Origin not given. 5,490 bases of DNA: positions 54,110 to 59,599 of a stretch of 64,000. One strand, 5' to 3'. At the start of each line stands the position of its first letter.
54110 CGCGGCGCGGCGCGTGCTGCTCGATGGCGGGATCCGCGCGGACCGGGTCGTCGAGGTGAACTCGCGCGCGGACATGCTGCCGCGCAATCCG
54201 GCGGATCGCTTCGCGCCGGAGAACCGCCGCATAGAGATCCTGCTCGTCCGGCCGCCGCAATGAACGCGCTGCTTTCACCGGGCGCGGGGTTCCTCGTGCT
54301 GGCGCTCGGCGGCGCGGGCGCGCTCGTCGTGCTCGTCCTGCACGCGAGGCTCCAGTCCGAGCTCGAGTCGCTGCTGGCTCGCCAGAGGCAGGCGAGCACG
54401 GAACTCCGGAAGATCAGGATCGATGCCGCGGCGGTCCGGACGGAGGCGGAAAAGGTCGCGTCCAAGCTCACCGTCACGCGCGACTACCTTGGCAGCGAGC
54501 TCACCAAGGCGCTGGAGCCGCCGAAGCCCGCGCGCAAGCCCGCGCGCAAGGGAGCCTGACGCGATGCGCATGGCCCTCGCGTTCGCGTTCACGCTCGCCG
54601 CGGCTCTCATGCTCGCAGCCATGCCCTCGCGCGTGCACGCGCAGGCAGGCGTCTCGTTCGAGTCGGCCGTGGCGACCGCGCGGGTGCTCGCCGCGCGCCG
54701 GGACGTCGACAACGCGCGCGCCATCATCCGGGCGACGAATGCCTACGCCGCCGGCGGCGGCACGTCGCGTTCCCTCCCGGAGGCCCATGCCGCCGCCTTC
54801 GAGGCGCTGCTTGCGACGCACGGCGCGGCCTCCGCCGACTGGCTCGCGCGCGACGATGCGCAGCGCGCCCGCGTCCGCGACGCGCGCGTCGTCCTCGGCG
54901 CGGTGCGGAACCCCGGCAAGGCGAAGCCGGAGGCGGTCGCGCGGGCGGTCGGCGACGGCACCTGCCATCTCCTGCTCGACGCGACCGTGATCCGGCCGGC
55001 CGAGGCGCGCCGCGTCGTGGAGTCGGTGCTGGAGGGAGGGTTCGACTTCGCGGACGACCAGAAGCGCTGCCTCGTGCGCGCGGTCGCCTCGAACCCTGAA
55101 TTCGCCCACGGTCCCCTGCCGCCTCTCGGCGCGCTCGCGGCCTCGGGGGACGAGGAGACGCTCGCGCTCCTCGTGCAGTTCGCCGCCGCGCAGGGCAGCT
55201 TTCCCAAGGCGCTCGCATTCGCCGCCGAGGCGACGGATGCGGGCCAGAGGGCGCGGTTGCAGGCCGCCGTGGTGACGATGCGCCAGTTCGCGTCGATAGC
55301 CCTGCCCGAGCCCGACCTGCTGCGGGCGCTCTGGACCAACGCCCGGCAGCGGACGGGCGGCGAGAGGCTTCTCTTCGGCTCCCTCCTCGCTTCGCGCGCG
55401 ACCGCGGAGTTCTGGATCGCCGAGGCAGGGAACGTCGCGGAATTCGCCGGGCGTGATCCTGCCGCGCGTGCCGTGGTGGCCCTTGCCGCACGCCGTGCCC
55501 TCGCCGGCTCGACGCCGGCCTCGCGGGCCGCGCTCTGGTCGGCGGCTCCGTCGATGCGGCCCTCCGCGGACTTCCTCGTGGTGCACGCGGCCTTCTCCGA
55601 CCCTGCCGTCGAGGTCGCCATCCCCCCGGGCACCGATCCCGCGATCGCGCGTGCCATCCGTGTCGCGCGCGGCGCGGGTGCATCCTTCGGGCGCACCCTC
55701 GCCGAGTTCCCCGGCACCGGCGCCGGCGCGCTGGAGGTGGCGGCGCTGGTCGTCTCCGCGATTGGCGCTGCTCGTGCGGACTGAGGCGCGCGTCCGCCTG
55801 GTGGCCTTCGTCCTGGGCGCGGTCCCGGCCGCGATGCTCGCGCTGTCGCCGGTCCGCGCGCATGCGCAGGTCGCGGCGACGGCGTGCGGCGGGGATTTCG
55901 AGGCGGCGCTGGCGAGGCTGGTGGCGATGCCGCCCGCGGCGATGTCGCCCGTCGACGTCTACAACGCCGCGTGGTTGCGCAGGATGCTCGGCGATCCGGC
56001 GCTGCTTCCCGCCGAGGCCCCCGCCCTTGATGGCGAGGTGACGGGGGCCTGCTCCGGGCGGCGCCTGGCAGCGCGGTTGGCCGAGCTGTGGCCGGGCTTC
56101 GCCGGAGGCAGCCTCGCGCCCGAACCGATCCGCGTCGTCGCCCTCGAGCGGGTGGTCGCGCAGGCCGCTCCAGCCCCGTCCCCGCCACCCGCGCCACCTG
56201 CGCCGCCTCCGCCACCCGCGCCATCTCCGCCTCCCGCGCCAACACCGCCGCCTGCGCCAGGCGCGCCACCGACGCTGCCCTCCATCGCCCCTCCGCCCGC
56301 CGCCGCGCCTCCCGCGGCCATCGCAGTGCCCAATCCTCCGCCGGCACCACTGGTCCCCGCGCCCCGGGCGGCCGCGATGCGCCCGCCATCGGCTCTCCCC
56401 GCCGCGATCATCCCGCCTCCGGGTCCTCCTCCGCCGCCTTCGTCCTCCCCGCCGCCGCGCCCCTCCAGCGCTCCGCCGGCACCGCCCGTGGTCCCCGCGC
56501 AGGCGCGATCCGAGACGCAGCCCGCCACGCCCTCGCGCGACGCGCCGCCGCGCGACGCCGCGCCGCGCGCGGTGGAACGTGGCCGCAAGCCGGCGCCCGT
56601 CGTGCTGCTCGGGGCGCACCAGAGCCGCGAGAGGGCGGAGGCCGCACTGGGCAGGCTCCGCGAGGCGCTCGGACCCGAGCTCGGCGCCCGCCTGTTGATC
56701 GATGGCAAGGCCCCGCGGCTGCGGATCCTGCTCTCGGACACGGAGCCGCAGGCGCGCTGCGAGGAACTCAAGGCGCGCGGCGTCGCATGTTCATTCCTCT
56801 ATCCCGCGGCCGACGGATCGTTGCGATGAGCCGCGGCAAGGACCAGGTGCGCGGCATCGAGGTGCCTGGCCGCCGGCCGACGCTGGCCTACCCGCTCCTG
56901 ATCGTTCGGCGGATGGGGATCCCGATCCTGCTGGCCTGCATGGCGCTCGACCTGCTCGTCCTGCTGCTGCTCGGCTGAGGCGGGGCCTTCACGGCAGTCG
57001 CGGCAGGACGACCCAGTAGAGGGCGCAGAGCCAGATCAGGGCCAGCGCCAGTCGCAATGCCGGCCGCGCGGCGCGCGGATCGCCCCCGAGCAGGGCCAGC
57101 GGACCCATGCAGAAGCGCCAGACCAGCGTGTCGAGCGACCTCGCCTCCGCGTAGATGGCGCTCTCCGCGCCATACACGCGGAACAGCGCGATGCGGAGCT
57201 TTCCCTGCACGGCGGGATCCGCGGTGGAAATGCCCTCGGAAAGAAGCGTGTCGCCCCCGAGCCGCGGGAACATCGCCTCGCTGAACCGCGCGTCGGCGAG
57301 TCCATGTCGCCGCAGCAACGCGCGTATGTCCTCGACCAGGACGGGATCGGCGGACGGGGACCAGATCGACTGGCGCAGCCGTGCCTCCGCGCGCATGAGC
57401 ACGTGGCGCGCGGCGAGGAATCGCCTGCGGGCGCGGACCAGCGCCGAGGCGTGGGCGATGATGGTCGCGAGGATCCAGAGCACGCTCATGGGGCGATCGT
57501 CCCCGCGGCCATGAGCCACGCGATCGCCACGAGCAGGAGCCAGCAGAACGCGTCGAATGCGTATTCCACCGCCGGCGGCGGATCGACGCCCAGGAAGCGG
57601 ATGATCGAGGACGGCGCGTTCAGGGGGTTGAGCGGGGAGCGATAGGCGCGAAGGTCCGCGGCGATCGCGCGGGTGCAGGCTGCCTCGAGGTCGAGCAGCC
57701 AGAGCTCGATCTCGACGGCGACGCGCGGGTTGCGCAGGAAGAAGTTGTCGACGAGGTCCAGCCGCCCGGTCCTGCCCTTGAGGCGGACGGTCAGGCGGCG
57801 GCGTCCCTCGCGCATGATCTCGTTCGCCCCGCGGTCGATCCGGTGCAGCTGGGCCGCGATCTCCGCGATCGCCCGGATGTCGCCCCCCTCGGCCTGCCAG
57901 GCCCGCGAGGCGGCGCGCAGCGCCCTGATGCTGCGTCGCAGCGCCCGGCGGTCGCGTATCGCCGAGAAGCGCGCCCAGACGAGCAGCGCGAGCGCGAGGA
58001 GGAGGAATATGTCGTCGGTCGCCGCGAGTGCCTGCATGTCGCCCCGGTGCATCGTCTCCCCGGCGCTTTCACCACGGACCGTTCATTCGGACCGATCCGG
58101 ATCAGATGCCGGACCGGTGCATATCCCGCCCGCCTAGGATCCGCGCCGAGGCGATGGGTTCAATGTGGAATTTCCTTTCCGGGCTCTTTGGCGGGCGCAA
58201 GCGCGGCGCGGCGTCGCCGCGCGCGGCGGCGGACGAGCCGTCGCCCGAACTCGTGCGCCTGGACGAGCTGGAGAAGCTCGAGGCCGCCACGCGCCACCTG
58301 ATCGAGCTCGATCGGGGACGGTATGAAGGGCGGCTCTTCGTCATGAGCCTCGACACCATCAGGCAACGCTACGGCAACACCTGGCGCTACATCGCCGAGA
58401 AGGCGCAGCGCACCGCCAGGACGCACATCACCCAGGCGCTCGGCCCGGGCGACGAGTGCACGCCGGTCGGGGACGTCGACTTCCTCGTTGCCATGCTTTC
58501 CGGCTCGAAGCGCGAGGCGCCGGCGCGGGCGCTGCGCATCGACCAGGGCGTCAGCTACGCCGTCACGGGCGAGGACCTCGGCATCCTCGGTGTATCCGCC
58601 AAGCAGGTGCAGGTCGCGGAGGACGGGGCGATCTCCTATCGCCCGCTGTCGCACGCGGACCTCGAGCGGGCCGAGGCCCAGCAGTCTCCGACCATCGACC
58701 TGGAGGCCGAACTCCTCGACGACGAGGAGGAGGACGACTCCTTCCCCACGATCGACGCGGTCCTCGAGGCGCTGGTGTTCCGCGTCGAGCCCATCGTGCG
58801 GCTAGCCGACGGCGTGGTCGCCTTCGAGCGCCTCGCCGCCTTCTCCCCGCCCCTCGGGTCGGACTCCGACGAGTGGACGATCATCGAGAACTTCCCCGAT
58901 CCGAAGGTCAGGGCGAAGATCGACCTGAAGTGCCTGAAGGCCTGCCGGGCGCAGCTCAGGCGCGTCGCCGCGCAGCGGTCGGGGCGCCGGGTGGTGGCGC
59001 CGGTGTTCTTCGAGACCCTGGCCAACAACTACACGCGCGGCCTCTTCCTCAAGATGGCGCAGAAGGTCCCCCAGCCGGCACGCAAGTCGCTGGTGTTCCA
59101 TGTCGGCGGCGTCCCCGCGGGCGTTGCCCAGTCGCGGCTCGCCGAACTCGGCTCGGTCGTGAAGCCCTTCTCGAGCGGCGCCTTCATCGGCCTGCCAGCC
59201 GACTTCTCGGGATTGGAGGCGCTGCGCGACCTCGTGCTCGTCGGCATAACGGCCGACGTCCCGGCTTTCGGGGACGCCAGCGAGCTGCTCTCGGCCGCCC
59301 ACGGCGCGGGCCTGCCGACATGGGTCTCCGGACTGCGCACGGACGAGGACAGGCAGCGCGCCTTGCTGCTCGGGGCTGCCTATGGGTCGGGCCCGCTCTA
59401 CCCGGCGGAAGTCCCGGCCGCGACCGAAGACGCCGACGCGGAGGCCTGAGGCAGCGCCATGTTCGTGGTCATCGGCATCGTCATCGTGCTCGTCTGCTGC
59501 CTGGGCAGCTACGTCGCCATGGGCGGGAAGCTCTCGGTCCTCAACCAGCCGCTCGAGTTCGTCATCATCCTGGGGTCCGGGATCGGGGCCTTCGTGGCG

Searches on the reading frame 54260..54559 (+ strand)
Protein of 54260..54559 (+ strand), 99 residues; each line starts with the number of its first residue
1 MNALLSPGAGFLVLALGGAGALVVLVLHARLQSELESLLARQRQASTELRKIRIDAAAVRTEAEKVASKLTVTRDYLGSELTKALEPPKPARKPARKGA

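Call 58: search_protein_families(library=pfam, proteins=[window:54260-54559:+], max_evalue=0.05)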
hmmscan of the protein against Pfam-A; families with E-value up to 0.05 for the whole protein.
window:54260-54559:+ (99 aa): 1 family
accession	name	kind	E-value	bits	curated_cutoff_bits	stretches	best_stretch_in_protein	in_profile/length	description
PF24348.1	DUF7508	-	0.027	15.1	26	1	13-68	24-74/79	Domain of unknown function (DUF7508)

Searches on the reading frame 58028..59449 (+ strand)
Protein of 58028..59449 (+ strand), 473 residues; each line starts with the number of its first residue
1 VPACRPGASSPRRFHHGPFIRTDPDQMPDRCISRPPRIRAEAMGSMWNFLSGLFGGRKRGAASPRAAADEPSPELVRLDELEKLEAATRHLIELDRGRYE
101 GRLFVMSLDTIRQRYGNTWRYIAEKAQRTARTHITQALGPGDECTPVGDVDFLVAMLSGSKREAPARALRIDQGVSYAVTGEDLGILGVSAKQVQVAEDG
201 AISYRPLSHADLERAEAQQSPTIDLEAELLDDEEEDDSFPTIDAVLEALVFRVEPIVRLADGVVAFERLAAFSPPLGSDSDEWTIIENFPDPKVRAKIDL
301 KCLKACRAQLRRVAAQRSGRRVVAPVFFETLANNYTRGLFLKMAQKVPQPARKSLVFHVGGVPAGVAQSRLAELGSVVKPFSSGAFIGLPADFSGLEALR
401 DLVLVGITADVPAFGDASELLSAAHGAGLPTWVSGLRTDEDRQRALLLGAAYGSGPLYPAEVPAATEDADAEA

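Call 4: search_protein_families(library=pfam, proteins=[window:58028-59449:+], max_evalue=0.1)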
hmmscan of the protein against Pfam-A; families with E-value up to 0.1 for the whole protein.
window:58028-59449:+ (473 aa): 1 family
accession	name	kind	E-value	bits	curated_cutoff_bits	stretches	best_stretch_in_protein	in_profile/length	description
PF00563.25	EAL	-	0.053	13.3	31.3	0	418-458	193-233/236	EAL domain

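Call 6: search_protein_families(library=ncbifam, proteins=[window:58028-59449:+], max_evalue=0.01)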
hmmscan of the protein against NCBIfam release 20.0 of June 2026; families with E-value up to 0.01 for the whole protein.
window:58028-59449:+ (473 aa): 0 families

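Call 57: search_solved_structures(query=window:58163-59449:+, max_evalue=1, show_alignments=1)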
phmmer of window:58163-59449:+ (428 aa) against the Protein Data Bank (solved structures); distinct sequences matched with E-value up to 1: 2.
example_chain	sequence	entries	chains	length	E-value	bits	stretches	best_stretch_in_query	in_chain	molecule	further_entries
8j2y_A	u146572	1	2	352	0.22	13.8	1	360-419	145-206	GGDEF domain-containing protein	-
7nhn_u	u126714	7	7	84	0.39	13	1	252-313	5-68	30S ribosomal protein S20 | Small ribosomal subunit protein bS20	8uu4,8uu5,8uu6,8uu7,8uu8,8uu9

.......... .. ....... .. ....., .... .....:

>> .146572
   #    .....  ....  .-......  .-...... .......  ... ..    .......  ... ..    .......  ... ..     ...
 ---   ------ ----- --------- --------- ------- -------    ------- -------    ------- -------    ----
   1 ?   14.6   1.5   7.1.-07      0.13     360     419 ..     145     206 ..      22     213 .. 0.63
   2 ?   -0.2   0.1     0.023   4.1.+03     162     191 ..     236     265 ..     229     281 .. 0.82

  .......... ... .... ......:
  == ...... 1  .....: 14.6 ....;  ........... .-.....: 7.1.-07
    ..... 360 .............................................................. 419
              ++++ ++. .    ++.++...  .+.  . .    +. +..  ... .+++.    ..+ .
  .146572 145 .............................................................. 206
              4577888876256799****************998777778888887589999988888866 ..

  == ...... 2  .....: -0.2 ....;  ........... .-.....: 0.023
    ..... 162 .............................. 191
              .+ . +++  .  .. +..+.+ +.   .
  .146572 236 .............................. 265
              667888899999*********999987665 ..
